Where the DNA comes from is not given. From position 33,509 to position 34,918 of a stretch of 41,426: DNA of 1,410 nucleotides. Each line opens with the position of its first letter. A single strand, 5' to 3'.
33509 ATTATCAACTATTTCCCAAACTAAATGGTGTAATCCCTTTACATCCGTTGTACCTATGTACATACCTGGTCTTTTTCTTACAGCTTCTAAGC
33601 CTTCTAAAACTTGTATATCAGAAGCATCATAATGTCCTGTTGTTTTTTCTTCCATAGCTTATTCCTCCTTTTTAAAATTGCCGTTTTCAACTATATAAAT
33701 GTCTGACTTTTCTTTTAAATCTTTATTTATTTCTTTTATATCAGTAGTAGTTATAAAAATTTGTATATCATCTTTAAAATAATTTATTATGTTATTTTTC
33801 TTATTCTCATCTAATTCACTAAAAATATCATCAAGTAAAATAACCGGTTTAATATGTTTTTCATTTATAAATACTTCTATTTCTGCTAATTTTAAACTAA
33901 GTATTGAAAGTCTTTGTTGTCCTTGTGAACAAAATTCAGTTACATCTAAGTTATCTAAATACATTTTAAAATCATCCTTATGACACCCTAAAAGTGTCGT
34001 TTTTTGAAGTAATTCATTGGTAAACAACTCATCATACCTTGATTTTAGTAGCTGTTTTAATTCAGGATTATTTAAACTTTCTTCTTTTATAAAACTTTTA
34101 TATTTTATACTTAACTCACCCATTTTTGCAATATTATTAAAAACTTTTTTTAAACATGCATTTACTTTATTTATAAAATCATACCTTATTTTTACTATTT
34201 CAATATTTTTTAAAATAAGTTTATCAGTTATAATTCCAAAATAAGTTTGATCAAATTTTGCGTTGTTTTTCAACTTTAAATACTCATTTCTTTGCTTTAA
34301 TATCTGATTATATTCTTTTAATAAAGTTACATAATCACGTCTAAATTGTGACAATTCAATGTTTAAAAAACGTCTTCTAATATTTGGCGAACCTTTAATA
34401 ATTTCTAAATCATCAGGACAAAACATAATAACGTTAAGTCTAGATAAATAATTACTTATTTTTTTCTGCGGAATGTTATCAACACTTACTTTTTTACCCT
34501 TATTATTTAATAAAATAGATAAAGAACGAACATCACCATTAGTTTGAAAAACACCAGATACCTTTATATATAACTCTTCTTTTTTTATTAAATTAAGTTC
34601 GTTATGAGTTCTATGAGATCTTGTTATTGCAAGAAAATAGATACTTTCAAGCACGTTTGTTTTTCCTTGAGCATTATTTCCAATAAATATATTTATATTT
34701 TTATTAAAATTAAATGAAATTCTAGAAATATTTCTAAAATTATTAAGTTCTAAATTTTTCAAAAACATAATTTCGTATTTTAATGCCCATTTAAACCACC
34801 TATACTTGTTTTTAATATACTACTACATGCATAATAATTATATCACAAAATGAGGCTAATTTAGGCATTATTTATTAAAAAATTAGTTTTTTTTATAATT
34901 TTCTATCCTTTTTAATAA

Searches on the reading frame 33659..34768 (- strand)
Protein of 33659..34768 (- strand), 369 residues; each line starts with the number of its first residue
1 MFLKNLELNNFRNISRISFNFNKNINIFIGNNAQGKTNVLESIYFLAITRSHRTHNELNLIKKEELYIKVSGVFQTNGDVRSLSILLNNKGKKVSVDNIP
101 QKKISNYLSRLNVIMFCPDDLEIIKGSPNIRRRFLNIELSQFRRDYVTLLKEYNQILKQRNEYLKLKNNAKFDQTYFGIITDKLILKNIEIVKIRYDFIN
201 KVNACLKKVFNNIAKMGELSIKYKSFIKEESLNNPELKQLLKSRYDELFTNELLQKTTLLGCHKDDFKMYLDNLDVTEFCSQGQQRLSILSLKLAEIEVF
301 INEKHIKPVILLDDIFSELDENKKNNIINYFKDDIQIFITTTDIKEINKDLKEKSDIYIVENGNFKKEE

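Call 79: search_protein_families(library=pfam, proteins=[window:33659-34768:-], max_evalue=0.00001)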
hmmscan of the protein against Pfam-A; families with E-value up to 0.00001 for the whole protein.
window:33659-34768:- (369 aa): 3 families
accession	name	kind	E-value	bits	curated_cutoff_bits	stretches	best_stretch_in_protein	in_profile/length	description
PF02463.25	SMC_N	-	4e-17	62.8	40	1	2-363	1-217/220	RecF/RecN/SMC N terminal domain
PF11398.14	DUF2813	-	2.5e-10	40.7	21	0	1-45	1-44/372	Protein of unknown function (DUF2813)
PF13476.12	AAA_23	-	8.6e-07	30.2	27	1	6-169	2-182/201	AAA domain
